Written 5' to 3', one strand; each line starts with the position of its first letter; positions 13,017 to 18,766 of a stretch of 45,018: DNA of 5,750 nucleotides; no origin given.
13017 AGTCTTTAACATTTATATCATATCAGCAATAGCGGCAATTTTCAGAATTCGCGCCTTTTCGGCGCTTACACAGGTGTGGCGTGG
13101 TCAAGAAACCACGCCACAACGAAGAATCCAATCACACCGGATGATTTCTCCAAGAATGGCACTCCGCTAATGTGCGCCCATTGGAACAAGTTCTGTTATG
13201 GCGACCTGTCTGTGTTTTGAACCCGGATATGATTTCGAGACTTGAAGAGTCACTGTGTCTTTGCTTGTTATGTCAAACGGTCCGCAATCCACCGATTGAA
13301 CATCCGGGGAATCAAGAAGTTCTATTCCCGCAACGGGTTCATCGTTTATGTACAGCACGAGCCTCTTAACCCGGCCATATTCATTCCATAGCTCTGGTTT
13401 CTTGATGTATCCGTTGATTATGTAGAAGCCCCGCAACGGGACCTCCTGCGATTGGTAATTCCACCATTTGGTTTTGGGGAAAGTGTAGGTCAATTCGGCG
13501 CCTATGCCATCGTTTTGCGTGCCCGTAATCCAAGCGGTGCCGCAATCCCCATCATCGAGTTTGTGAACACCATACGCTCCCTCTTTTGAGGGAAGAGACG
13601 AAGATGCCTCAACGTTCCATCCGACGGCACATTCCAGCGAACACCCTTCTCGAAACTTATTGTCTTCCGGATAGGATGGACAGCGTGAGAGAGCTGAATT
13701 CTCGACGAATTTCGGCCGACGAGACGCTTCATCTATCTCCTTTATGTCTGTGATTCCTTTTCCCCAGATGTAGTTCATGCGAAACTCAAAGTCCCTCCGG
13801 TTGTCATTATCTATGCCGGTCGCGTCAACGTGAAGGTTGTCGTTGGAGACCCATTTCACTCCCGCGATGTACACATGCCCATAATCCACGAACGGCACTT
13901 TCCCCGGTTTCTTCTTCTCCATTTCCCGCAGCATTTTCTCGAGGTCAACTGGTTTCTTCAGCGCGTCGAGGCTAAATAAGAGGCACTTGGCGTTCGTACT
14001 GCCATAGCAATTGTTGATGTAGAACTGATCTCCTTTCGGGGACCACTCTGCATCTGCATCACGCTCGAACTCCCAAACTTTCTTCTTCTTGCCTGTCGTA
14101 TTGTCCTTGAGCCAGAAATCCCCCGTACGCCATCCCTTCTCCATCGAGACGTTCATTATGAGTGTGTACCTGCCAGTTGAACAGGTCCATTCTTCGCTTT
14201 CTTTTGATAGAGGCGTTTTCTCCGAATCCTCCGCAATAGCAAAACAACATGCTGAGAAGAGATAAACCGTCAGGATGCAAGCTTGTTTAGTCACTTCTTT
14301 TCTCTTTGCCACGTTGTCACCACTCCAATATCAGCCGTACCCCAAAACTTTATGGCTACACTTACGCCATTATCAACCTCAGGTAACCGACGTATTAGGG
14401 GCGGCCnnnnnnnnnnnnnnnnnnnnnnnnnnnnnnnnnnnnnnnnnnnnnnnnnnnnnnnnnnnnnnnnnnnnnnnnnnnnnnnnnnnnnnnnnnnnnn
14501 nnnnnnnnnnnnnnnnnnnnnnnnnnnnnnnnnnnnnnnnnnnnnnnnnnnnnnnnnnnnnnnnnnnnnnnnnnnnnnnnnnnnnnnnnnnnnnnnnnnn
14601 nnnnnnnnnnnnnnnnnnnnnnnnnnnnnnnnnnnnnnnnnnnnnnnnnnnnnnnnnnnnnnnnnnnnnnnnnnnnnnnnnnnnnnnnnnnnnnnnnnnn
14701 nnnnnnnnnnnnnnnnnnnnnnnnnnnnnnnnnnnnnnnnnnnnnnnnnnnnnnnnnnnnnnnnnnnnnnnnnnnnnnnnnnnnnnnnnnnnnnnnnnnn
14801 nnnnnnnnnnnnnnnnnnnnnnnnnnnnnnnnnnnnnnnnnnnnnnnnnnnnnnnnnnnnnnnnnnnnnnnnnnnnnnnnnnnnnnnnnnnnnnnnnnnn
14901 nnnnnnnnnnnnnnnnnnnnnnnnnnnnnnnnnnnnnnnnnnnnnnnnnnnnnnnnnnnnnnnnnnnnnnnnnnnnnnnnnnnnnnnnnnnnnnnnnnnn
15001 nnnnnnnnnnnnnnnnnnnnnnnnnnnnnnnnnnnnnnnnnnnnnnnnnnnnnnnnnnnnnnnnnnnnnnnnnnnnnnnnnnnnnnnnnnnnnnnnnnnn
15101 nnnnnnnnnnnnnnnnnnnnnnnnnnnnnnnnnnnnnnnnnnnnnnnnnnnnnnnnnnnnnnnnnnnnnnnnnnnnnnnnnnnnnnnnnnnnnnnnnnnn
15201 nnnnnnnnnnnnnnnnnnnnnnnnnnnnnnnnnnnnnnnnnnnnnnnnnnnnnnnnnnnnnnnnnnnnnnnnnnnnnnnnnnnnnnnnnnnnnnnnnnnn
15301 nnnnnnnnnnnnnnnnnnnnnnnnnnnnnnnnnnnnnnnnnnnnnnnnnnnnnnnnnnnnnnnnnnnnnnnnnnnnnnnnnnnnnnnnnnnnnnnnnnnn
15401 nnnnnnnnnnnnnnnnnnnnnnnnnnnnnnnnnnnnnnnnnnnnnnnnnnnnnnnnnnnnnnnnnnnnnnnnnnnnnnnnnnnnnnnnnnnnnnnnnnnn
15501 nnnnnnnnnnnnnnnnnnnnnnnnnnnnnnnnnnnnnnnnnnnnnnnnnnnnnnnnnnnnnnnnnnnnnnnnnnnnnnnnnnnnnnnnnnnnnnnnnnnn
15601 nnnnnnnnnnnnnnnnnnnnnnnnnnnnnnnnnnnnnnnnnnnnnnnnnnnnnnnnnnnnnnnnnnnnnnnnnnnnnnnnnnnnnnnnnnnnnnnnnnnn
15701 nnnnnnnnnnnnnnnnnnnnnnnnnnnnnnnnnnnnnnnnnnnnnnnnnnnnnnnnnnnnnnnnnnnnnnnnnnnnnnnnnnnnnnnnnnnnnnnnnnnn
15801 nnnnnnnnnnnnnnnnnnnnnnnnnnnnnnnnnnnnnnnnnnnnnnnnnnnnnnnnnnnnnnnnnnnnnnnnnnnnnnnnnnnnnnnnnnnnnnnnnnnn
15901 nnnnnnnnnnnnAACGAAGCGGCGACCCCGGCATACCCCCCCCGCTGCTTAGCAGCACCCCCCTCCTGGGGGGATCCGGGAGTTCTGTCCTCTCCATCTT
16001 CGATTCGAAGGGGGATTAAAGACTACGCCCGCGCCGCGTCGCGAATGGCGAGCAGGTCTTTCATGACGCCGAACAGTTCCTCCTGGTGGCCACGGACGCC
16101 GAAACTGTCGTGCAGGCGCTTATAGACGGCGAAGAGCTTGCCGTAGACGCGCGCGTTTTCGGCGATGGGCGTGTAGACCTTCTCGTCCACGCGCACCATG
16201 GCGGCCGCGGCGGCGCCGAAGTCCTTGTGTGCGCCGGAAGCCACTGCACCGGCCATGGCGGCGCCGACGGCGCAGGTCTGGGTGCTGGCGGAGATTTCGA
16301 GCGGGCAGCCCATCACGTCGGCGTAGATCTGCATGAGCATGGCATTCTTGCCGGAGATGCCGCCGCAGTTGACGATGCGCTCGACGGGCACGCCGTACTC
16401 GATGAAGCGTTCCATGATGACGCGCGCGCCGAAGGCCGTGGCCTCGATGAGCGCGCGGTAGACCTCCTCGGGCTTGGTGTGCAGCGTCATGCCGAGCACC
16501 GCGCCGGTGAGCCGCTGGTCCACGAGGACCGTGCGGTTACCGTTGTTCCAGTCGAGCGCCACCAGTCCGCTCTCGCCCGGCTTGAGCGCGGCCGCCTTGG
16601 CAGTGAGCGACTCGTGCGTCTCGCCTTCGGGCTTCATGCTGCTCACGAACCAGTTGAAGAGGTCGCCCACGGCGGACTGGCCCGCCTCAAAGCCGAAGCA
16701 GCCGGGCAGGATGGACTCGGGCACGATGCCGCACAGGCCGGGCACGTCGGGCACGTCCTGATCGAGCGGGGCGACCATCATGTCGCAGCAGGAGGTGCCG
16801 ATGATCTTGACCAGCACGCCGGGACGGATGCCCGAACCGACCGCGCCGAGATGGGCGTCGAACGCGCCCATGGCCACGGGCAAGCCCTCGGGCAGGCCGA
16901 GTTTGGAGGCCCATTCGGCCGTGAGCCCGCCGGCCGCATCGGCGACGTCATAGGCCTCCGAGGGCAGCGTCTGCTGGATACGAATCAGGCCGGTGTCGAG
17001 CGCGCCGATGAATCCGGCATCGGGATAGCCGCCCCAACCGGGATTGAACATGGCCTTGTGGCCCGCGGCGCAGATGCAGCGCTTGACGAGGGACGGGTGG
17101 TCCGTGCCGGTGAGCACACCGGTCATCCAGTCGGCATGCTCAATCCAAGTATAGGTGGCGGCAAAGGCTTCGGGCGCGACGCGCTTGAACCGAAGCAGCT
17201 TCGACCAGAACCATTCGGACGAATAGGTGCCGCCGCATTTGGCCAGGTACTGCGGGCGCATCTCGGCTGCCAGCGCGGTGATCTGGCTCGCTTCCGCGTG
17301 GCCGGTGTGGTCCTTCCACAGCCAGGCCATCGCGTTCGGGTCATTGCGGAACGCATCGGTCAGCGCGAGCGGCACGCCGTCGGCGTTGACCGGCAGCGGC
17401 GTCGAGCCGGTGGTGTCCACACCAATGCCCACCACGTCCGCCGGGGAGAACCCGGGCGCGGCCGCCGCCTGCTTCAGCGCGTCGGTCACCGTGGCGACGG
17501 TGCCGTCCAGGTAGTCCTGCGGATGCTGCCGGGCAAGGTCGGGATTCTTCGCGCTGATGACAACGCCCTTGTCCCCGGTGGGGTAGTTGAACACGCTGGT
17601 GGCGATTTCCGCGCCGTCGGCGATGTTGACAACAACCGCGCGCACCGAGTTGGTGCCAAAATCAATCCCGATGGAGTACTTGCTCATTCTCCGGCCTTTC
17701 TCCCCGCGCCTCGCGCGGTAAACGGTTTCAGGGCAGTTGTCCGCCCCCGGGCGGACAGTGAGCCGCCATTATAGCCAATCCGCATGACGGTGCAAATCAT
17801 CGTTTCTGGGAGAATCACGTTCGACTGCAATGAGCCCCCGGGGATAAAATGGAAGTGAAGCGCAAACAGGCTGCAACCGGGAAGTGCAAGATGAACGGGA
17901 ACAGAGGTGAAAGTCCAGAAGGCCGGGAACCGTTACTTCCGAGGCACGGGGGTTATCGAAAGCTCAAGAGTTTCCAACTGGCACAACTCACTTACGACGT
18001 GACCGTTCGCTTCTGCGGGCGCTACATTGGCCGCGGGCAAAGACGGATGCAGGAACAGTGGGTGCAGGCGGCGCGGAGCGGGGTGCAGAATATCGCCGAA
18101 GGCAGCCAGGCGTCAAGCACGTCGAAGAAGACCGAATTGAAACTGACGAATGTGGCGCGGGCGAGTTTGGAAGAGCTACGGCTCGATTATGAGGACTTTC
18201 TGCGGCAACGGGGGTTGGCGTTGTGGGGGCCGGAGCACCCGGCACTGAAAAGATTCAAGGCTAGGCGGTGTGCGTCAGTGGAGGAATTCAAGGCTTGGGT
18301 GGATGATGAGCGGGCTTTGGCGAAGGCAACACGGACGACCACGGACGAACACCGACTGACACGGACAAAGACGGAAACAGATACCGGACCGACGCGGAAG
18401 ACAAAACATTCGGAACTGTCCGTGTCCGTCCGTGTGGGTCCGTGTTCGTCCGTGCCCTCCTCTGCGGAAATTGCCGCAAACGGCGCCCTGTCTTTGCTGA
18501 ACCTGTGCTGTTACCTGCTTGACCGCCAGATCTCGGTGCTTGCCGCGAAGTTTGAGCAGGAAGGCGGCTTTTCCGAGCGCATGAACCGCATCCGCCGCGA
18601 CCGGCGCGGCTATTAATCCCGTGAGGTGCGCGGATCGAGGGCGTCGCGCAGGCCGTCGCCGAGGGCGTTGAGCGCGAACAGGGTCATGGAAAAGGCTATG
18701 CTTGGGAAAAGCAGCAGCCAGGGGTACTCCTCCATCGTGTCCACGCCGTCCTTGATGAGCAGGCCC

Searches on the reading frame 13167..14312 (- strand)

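Call 26: search_protein_families(library=pfam, proteins=[window:13167-14312:-], max_evalue=0.00001)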
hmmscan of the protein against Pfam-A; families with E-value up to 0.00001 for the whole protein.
window:13167-14312:- (381 aa): 1 family
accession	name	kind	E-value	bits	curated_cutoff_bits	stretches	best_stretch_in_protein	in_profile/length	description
PF25302.1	NADase_transloc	-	1.6e-19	71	27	1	233-375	9-143/146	NAD glycohydrolase translocation F5/8 type C domain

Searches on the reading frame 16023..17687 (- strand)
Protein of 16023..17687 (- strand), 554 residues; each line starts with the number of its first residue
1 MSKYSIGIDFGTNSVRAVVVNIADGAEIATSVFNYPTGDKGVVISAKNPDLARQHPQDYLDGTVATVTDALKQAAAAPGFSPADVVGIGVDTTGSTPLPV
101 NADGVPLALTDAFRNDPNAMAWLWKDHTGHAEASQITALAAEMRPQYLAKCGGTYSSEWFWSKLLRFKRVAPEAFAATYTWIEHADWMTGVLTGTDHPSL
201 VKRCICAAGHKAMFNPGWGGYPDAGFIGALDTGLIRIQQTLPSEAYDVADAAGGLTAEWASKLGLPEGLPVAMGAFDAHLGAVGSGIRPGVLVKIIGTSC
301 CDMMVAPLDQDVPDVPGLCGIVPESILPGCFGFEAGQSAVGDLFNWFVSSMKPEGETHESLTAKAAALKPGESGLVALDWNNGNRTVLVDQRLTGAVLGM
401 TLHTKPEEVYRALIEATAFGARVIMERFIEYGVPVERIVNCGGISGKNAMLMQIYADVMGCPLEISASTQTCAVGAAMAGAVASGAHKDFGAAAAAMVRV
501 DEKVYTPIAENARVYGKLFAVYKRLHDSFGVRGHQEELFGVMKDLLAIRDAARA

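Call 26: search_protein_families(library=pfam, proteins=[window:16023-17687:-], max_evalue=0.00001)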
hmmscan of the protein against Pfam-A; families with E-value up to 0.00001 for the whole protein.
window:16023-17687:- (554 aa): 2 families
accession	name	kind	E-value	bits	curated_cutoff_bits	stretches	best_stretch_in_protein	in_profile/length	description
PF02782.22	FGGY_C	-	5.3e-43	147.6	27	1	294-483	3-197/198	FGGY family of carbohydrate kinases, C-terminal domain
PF00370.27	FGGY_N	-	9.6e-15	55.3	28.8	1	4-284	1-245/245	FGGY family of carbohydrate kinases, N-terminal domain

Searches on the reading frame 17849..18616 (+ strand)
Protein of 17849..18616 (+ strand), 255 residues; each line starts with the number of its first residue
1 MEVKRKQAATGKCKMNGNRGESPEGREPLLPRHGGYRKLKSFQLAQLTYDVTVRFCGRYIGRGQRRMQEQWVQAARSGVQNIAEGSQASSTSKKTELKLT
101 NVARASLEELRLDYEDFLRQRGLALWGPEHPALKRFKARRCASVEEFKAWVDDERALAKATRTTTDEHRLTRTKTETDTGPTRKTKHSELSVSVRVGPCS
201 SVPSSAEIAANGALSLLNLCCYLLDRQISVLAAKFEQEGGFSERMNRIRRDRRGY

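Call 26: search_protein_families(library=pfam, proteins=[window:17849-18616:+], max_evalue=0.00001)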
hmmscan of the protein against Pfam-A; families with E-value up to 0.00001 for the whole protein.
window:17849-18616:+ (255 aa): 1 family
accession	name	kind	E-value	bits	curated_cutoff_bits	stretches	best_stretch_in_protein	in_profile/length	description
PF05635.17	23S_rRNA_IVP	-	4.6e-06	27.3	33.8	0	40-111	8-73/106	23S rRNA-intervening sequence protein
